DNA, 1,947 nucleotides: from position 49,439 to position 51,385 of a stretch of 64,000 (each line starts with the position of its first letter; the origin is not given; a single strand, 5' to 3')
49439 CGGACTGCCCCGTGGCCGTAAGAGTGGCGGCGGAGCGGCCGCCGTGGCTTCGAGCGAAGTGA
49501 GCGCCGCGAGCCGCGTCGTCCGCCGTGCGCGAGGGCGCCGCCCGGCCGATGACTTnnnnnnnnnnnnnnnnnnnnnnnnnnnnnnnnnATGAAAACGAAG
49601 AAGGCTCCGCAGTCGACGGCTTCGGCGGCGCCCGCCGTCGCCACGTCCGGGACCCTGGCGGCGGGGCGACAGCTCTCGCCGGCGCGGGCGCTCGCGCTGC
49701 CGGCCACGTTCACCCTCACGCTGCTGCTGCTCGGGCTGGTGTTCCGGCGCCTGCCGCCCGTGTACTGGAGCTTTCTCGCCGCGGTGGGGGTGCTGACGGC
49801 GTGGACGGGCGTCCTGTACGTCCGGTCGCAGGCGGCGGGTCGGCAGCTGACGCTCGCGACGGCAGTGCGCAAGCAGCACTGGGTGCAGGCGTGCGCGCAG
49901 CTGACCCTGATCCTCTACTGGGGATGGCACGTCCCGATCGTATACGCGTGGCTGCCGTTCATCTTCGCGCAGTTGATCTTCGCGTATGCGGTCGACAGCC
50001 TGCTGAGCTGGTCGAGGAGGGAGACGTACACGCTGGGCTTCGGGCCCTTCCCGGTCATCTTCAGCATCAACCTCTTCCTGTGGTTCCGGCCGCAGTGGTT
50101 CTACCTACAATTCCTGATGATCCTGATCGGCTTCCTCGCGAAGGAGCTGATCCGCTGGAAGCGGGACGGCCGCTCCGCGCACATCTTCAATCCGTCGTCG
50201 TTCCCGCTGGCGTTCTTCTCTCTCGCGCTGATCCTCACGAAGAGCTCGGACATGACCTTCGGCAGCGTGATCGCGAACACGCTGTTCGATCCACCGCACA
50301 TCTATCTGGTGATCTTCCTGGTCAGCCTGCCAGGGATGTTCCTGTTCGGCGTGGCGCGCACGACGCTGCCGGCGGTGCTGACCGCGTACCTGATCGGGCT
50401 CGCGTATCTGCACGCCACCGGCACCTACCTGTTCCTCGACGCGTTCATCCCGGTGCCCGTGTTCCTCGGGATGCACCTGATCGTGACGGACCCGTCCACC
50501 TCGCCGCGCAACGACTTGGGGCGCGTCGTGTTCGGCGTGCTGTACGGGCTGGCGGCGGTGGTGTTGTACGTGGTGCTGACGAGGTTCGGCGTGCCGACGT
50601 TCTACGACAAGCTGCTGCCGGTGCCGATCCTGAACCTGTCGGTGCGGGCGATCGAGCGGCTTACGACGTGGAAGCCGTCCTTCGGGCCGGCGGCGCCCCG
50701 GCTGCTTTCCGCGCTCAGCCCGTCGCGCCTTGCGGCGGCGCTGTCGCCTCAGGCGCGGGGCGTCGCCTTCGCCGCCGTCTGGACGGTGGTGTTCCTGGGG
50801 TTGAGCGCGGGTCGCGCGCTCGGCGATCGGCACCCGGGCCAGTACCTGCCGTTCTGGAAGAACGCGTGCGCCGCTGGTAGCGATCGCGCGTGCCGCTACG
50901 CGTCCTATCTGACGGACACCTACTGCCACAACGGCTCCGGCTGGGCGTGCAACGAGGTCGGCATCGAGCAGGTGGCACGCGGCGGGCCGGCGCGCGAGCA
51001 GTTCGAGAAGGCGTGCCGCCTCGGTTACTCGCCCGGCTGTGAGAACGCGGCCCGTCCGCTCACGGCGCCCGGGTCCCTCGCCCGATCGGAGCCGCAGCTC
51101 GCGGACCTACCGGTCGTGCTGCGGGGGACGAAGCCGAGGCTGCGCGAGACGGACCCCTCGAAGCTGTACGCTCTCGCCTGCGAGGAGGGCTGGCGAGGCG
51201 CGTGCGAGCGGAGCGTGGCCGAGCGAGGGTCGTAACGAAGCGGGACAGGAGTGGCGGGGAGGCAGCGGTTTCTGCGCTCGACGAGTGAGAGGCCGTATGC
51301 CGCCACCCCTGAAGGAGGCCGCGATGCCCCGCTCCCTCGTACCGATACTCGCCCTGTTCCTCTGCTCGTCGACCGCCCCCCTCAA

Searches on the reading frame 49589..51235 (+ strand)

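Call 79: search_protein_families(library=pfam, proteins=[window:49589-51235:+])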
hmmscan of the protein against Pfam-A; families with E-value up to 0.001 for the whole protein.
window:49589-51235:+ (548 aa): 1 family
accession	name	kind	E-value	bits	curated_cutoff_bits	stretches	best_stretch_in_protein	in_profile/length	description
PF03116.20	NQR2_RnfD_RnfE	-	5e-05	23.3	27.7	1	218-329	157-265/296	NQR2, RnfD, RnfE family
